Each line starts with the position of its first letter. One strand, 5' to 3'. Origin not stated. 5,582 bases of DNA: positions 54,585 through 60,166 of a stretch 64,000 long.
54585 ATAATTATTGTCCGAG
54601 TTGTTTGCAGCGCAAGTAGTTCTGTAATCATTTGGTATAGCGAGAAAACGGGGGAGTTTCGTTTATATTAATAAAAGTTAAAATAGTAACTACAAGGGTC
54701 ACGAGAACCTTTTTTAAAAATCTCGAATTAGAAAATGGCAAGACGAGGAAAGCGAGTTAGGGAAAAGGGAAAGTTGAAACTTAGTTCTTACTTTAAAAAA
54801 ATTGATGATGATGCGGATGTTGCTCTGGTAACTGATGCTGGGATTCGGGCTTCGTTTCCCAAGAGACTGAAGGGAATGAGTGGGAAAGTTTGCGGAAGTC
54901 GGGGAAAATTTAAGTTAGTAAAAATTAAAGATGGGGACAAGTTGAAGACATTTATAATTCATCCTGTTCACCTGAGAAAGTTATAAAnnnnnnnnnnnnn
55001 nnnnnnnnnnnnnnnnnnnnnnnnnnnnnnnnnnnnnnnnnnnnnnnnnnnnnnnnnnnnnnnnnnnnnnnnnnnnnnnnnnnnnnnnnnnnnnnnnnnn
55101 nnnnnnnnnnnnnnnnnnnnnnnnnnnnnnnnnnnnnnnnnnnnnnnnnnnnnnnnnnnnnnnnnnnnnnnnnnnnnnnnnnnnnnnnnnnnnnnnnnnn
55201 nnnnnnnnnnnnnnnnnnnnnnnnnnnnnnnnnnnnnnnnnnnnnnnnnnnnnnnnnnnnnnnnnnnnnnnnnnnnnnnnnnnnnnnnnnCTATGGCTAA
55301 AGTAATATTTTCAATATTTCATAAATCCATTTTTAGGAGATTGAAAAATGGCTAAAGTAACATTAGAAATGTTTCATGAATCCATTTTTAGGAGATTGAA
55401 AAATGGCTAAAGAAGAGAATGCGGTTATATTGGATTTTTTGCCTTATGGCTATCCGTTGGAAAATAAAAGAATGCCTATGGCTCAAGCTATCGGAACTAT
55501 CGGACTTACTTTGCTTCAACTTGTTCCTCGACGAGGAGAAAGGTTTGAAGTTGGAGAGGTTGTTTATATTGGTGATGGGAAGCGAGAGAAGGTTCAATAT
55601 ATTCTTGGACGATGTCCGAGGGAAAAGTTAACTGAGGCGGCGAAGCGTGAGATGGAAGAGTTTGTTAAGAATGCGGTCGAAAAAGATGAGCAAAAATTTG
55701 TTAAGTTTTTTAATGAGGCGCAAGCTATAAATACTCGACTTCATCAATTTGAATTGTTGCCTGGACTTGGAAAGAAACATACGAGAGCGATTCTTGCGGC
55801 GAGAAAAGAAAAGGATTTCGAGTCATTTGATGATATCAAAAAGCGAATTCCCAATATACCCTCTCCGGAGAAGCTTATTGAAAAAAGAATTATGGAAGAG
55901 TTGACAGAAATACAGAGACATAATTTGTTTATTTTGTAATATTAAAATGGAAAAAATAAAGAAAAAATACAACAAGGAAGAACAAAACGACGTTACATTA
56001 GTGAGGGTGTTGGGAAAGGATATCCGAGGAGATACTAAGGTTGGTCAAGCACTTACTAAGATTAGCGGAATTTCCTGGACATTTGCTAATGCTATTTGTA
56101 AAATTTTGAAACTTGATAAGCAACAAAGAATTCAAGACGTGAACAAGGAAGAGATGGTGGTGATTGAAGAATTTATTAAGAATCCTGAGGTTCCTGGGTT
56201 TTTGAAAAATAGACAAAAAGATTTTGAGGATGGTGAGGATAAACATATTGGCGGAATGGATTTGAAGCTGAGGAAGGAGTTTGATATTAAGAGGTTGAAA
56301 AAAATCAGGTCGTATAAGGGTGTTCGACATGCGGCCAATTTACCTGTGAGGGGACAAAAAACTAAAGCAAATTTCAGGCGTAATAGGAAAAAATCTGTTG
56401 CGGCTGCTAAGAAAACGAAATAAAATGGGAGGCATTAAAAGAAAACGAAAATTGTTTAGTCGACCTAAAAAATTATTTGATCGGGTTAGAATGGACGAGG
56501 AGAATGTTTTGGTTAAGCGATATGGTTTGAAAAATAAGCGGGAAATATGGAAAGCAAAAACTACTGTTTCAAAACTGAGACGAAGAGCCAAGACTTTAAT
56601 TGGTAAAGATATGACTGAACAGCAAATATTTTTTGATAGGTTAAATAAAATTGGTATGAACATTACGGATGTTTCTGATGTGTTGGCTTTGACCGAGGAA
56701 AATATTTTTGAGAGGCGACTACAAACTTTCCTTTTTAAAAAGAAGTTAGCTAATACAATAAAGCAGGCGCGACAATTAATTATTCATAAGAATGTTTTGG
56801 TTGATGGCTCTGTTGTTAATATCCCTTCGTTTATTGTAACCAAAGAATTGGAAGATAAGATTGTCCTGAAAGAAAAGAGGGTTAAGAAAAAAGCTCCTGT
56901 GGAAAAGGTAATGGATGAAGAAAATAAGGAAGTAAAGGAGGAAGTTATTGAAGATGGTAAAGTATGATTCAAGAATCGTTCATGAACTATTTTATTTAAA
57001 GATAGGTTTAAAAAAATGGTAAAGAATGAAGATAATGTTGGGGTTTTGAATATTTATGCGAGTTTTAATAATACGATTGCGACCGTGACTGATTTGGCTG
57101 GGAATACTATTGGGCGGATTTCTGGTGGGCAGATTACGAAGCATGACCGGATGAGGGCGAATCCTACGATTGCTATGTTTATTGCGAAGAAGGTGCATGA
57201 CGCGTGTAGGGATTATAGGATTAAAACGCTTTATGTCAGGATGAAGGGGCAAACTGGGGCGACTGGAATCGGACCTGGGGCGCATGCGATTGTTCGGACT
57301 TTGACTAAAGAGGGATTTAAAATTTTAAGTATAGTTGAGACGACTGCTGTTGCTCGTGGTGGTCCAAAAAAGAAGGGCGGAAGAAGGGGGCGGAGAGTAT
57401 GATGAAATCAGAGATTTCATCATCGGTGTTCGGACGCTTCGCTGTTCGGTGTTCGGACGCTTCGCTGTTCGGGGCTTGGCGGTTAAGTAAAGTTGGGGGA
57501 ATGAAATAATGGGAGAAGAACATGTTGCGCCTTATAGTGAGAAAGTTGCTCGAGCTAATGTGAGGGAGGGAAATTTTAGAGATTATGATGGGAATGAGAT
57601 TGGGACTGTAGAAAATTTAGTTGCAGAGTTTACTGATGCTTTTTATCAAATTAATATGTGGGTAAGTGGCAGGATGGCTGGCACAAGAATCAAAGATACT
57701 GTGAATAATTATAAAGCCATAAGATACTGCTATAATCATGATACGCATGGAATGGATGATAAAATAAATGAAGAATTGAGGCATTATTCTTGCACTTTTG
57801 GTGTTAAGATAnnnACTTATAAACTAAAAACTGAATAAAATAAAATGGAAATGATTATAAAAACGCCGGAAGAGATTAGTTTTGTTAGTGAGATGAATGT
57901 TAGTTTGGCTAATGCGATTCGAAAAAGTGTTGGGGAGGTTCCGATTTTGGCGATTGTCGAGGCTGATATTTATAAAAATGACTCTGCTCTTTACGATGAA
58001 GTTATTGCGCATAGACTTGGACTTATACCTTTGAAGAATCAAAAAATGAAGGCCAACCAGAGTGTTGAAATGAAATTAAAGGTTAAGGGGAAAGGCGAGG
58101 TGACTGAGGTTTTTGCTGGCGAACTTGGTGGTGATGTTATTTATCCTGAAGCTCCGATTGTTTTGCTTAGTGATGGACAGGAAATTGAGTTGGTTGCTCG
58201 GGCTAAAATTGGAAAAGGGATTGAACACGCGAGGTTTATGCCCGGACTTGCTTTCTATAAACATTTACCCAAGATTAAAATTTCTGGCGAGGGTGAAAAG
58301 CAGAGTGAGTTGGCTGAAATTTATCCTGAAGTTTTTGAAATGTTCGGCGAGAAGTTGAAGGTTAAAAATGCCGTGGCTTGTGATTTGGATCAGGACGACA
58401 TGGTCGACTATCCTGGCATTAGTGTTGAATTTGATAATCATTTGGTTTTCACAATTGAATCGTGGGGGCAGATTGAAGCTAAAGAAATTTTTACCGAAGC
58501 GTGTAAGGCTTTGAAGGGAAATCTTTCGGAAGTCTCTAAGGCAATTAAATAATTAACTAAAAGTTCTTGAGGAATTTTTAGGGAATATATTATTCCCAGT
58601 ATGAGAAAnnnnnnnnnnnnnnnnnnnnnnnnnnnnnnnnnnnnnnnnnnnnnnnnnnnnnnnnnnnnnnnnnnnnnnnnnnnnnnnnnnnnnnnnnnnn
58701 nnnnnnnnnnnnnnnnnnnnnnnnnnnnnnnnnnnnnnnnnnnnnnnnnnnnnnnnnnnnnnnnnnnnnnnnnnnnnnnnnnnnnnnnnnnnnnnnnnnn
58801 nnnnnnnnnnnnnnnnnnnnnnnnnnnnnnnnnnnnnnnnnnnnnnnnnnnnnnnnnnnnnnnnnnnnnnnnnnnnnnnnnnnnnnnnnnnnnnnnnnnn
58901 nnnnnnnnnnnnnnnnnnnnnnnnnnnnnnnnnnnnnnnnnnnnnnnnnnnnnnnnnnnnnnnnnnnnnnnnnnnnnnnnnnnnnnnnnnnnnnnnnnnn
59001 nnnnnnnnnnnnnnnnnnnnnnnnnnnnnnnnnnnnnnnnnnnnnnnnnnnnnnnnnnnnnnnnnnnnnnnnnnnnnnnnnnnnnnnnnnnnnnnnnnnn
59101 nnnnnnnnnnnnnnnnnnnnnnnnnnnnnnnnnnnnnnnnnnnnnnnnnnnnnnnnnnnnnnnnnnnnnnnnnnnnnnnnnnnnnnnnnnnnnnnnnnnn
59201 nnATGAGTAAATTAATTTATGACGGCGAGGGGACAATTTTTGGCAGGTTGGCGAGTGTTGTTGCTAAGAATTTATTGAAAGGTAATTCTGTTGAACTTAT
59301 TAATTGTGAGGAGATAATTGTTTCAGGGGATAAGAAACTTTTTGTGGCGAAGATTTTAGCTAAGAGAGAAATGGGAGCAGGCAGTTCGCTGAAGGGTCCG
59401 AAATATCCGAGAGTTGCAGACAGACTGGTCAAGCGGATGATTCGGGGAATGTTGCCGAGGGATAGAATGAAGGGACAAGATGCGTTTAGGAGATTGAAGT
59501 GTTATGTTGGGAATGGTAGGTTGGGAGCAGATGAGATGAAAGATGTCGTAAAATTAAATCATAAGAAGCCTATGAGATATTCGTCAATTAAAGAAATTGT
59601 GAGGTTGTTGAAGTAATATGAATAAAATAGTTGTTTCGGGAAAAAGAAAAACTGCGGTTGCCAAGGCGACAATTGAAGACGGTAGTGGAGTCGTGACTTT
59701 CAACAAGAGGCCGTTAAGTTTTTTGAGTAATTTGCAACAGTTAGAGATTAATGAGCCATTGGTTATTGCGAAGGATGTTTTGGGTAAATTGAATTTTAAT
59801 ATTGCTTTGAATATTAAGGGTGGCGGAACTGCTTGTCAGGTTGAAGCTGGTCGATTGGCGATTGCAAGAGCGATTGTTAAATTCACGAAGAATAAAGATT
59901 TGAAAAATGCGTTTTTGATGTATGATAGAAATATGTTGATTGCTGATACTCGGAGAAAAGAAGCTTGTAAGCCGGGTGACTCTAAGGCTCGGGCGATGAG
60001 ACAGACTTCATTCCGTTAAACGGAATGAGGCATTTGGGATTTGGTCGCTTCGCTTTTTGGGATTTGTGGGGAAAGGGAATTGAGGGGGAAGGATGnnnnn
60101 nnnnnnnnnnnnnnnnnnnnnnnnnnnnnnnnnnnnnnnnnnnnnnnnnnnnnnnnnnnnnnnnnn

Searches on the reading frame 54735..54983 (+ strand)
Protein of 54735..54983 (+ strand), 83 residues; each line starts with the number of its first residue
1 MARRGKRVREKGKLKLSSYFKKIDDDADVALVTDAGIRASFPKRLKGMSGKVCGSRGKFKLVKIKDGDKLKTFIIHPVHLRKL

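Call 32: search_protein_families(library=pfam, max_evalue=0.001, proteins=[window:54735-54983:+])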
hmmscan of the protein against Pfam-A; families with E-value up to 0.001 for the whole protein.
window:54735-54983:+ (83 aa): 1 family
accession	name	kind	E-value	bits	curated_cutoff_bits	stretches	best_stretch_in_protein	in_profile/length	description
PF01157.24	Ribosomal_L21e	-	1.8e-09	37.8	27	1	6-82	17-98/101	Ribosomal protein L21e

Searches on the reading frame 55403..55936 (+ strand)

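Call 32: search_protein_families(library=pfam, max_evalue=0.001, proteins=[window:55403-55936:+])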
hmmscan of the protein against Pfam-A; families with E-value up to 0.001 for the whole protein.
window:55403-55936:+ (178 aa): 2 families
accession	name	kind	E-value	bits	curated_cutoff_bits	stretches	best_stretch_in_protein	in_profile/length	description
PF04919.18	DUF655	-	2e-54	184.7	22.2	1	4-176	2-179/181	Protein of unknown function (DUF655)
PF14579.12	HHH_6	-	0.00017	22.1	25.6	1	119-167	30-83/90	Helix-hairpin-helix motif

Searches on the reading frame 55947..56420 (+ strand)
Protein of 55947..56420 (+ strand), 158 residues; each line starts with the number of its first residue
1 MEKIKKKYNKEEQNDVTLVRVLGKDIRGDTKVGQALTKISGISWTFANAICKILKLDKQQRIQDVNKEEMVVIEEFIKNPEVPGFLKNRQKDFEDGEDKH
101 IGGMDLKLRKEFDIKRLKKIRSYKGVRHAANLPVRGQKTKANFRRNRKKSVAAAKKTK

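Call 32: search_protein_families(library=pfam, max_evalue=0.001, proteins=[window:55947-56420:+])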
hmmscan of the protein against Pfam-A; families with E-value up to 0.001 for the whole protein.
window:55947-56420:+ (158 aa): 1 family
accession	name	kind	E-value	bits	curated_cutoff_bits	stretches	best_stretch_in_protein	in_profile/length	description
PF00416.27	Ribosomal_S13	-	9.6e-36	123.5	31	1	20-145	1-128/128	Ribosomal protein S13/S18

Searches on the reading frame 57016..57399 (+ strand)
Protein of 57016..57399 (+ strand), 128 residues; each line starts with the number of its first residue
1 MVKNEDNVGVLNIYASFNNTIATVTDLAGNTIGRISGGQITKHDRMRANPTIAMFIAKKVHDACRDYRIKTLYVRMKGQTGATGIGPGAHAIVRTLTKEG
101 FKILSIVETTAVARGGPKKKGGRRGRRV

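Call 32: search_protein_families(library=pfam, max_evalue=0.001, proteins=[window:57016-57399:+])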
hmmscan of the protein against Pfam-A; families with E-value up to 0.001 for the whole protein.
window:57016-57399:+ (128 aa): 1 family
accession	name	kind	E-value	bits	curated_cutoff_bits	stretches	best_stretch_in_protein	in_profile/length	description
PF00411.24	Ribosomal_S11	-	2.4e-21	76.6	25.1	1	9-124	1-110/110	Ribosomal protein S11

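Call 76: find_encoding_contigs(protein=window:57016-57399:+, flank=4000, max_places=10)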
Protein window:57016-57399:+ (128 aa): 3 contigs read that carry it; 2 places shown.
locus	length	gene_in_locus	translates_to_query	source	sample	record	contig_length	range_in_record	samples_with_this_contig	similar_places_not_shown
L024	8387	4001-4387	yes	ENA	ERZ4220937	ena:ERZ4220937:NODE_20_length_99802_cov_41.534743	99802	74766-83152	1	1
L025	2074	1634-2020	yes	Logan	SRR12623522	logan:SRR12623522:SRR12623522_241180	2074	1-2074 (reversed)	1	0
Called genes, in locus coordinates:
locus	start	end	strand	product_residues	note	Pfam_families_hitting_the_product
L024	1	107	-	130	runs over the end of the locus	PF05168:HEPN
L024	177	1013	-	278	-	-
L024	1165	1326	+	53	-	-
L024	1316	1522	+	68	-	-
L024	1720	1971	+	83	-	PF01157:Ribosomal_L21e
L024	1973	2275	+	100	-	-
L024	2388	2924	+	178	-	PF04919:DUF655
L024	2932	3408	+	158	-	PF00416:Ribosomal_S13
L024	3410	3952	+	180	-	PF01479:S4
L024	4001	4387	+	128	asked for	PF00411:Ribosomal_S11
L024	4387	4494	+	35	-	-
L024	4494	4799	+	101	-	-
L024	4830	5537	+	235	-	PF01193:RNA_pol_L, PF01000:RNA_pol_A_bac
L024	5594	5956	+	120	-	-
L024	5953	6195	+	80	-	-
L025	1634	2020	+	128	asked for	PF00411:Ribosomal_S11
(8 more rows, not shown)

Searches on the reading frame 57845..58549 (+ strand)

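Call 32: search_protein_families(library=pfam, max_evalue=0.001, proteins=[window:57845-58549:+])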
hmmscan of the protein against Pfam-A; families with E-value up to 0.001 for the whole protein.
window:57845-58549:+ (235 aa): 2 families
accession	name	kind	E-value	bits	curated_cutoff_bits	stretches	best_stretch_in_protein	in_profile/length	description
PF01000.31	RNA_pol_A_bac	-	6.1e-10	39.8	33.9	1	59-130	11-101/119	RNA polymerase Rpb3/RpoA insert domain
PF01193.29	RNA_pol_L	-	7.9e-09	35.6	24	1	15-225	5-72/74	RNA polymerase Rpb3/Rpb11 dimerisation domain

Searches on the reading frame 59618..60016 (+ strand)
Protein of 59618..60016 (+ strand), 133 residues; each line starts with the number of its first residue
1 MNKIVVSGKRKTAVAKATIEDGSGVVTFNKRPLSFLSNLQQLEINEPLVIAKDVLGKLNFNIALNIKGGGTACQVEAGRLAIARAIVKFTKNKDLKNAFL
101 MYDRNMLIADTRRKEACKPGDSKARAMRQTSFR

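Call 50: find_encoding_contigs(protein=window:59618-60016:+, flank=10000, max_places=1)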
Protein window:59618-60016:+ (133 aa): 3 contigs read that carry it; 1 place shown.
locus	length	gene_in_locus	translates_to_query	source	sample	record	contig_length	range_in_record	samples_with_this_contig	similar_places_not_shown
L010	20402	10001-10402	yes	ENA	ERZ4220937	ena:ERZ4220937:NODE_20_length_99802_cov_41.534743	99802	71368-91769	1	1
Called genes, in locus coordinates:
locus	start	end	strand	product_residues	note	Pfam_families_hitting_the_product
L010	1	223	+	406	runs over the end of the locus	PF12704:MacB_PCD, PF02687:FtsX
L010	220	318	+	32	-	-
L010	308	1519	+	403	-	PF12704:MacB_PCD, PF02687:FtsX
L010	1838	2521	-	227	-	-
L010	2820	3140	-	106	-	PF01909:NTP_transf_2, PF18765:Polbeta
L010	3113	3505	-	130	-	PF05168:HEPN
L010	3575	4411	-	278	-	-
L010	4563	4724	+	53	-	-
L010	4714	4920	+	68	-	-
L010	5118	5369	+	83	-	PF01157:Ribosomal_L21e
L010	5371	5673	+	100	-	-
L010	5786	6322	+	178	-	PF04919:DUF655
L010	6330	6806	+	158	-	PF00416:Ribosomal_S13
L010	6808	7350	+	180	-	PF01479:S4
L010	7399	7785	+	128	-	PF00411:Ribosomal_S11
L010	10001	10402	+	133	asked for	PF00380:Ribosomal_S9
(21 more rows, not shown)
